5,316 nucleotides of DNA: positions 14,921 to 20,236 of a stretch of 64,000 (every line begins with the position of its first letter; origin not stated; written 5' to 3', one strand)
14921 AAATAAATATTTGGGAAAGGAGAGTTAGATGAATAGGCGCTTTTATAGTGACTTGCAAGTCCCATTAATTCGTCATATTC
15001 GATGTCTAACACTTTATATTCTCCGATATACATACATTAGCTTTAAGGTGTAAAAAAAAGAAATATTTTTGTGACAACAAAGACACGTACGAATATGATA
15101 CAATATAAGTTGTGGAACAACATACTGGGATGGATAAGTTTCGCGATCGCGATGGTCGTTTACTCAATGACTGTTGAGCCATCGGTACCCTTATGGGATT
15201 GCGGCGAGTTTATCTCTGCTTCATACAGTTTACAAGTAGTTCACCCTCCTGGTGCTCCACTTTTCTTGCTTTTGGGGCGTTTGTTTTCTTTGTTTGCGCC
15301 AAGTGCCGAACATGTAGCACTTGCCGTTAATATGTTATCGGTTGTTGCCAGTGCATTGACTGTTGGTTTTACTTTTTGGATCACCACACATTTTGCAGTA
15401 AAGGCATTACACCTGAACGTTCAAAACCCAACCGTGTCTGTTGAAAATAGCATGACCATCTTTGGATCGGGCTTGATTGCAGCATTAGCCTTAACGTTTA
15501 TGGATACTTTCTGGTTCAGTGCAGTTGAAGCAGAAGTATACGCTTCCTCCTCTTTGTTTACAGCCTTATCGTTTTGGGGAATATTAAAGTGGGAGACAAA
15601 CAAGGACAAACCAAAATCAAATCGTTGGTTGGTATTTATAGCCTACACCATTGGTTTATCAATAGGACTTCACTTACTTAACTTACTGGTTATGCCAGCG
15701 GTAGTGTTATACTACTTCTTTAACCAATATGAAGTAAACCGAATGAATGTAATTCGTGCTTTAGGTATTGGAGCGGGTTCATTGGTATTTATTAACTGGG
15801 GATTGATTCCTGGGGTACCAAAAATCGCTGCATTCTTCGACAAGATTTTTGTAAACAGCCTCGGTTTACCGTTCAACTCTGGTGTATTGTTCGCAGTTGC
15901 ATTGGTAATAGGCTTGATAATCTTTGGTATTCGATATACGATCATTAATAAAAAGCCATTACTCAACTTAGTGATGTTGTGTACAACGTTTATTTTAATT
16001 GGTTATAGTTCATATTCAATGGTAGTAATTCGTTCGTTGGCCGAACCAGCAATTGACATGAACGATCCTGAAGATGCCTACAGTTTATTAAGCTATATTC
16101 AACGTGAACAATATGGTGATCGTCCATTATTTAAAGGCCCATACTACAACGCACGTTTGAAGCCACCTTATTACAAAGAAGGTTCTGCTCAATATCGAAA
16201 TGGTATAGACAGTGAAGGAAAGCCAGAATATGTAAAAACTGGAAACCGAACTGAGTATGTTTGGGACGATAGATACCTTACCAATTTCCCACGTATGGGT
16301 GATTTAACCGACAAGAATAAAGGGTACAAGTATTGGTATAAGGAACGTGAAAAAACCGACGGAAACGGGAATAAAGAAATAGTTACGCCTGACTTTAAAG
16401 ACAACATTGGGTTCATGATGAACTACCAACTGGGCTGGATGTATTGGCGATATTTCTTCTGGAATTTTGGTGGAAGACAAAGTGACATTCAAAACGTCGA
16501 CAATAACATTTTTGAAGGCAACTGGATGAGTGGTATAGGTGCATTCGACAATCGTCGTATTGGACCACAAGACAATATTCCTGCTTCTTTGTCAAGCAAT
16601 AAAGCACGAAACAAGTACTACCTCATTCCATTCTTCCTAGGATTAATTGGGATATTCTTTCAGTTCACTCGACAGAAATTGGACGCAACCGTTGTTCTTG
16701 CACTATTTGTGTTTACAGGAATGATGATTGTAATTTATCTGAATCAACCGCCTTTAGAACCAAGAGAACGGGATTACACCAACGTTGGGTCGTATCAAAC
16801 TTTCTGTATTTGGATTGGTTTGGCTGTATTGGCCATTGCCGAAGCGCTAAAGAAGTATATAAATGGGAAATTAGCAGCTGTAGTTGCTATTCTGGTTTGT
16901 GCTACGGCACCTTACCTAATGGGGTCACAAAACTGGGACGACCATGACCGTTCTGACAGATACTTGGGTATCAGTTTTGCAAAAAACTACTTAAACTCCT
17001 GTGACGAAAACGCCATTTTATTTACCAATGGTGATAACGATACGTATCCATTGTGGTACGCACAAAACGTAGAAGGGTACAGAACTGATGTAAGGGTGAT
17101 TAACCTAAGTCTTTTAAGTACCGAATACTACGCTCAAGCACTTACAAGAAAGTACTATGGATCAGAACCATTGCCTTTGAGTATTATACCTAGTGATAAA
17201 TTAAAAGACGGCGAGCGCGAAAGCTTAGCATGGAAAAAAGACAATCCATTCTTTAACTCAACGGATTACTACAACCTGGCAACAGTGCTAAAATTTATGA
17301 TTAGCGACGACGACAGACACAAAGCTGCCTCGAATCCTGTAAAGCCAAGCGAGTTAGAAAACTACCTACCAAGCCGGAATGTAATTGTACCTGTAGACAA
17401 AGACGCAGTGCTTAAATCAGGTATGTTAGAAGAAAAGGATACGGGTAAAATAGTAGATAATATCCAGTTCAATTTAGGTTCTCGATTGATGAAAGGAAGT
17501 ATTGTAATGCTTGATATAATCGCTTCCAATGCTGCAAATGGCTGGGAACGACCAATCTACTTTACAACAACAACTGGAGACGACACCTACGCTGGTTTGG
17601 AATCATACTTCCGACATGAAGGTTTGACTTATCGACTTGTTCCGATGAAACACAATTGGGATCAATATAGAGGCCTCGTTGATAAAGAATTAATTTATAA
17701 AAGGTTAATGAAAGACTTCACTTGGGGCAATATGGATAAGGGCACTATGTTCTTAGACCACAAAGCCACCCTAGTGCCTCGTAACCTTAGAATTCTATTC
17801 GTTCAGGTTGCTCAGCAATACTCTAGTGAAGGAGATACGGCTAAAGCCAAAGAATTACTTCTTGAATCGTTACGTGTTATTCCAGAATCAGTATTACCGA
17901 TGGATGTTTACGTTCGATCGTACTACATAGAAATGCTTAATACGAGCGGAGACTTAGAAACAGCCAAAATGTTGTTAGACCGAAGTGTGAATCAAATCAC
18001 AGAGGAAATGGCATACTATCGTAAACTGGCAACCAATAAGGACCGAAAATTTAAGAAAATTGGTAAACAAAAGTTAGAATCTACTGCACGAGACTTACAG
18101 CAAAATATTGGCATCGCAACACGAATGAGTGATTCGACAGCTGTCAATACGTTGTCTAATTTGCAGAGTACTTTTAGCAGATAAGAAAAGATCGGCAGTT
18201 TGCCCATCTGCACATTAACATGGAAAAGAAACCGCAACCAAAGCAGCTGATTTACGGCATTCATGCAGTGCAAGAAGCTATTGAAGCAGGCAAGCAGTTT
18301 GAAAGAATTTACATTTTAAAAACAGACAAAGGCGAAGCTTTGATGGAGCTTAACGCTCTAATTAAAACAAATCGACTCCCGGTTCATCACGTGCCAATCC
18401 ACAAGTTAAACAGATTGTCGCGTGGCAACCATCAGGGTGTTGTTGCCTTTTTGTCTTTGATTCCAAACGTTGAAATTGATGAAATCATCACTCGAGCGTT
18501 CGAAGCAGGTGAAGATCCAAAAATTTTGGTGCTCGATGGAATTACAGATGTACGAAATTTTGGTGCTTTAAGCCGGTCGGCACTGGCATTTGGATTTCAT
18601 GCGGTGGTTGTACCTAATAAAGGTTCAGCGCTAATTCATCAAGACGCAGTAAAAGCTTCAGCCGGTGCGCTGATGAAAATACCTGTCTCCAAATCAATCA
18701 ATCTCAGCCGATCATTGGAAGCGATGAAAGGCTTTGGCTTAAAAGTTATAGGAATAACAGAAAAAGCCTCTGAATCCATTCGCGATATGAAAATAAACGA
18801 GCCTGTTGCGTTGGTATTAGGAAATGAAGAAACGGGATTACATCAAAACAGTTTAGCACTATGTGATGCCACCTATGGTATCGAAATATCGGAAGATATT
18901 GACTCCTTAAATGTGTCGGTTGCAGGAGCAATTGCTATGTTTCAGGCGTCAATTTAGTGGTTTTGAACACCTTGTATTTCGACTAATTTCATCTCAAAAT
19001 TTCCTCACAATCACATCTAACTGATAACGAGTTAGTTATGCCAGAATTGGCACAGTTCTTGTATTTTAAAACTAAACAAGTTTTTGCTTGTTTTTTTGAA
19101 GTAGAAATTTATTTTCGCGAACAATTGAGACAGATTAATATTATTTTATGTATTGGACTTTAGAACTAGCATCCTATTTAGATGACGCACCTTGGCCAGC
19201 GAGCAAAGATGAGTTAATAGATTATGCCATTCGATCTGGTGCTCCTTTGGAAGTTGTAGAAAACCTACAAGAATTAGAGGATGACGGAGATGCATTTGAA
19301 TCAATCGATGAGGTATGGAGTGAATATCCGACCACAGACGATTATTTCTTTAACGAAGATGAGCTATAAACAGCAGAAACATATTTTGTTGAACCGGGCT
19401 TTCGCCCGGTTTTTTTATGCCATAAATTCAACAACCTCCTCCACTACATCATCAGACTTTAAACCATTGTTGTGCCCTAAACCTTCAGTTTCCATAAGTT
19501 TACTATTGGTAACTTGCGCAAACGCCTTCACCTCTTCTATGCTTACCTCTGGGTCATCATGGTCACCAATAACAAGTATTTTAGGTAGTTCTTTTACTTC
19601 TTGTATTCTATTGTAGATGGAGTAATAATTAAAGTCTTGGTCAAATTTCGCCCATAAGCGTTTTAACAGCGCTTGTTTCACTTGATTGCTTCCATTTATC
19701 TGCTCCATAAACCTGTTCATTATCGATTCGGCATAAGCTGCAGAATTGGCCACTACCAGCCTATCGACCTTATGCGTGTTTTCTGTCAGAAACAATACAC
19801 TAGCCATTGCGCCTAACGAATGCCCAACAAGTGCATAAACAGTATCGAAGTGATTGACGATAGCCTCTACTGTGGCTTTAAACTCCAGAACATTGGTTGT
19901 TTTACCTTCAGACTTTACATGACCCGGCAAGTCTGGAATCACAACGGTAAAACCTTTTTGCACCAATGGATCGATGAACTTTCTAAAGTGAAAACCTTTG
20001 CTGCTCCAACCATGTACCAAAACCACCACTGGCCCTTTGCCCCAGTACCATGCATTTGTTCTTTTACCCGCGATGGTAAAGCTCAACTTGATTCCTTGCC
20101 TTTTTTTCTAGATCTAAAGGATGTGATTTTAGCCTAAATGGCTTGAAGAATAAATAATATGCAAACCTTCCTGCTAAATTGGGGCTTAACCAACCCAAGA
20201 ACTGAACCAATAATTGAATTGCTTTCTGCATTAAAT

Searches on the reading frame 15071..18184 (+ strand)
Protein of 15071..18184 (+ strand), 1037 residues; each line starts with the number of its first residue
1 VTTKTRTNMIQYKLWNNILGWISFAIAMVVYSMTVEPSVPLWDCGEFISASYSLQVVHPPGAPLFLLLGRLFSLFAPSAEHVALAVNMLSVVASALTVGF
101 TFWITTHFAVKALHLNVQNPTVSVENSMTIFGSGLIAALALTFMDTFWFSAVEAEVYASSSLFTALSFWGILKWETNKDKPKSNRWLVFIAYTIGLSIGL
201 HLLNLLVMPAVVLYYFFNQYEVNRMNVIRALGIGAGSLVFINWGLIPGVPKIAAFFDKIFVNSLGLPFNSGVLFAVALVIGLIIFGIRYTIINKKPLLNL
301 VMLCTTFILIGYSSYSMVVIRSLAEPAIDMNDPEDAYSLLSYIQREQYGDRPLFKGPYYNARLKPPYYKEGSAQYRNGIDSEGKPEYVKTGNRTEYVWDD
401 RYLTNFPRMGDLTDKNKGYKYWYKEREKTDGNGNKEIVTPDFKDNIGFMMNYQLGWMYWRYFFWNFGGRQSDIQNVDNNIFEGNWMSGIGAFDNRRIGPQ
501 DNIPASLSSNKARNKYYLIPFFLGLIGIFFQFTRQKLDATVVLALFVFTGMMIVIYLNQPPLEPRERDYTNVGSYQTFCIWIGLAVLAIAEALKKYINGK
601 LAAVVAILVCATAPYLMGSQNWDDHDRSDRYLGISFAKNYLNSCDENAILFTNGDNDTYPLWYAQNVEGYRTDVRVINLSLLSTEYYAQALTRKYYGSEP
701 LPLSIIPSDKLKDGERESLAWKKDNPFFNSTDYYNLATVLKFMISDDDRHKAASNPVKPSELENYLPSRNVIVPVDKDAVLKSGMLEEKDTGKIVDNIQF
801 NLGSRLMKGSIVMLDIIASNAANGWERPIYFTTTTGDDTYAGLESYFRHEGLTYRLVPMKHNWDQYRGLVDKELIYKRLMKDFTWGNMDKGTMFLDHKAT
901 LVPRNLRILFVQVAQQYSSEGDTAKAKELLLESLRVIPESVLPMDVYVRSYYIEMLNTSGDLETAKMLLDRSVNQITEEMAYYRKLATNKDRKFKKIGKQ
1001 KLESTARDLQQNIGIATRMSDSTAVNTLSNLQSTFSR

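Call 49: search_protein_families(library=pfam, proteins=[window:15071-18184:+], max_evalue=0.000001)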
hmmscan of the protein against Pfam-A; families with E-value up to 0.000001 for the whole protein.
window:15071-18184:+ (1037 aa): 1 family
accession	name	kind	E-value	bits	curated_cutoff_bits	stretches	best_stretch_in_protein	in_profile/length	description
PF11028.14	TMEM260-like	-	3.9e-69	232.4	24.2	1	43-222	1-177/179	Protein O-mannosyl-transferase TMEM260-like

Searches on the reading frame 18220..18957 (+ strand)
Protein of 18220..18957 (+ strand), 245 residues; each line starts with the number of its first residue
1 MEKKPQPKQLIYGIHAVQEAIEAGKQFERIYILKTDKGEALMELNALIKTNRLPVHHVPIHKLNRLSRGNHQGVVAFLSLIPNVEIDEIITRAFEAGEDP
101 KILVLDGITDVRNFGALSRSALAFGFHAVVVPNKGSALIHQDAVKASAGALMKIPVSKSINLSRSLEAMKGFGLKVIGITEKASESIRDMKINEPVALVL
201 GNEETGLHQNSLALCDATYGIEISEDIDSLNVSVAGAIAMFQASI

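Call 49: search_protein_families(library=pfam, proteins=[window:18220-18957:+], max_evalue=0.000001)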
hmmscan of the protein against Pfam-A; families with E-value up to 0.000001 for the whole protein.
window:18220-18957:+ (245 aa): 2 families
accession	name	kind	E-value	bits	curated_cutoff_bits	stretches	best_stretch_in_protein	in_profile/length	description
PF00588.24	SpoU_methylase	-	3.4e-36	124.9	29.7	1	102-241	3-142/142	SpoU rRNA Methylase family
PF08032.17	SpoU_sub_bind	-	6.4e-19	68.5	22.8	1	10-78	1-70/76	RNA 2'-O ribose methyltransferase substrate binding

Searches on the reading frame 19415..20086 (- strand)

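Call 49: search_protein_families(library=pfam, proteins=[window:19415-20086:-], max_evalue=0.000001)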
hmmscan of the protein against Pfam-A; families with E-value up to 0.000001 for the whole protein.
window:19415-20086:- (223 aa): 4 families
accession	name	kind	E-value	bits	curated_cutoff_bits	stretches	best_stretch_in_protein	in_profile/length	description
PF00561.26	Abhydrolase_1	-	2.4e-16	60.6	25.8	1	19-118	1-103/245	alpha/beta hydrolase fold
PF12146.15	Hydrolase_4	-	1.4e-14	54.5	27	1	20-148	6-141/239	Serine aminopeptidase, S33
PF12697.13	Abhydrolase_6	-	8.5e-14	53.2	26.3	1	21-148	1-143/217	Alpha/beta hydrolase family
PF06821.19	Ser_hydrolase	-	2.6e-07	31.1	22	0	71-207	44-155/172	Serine hydrolase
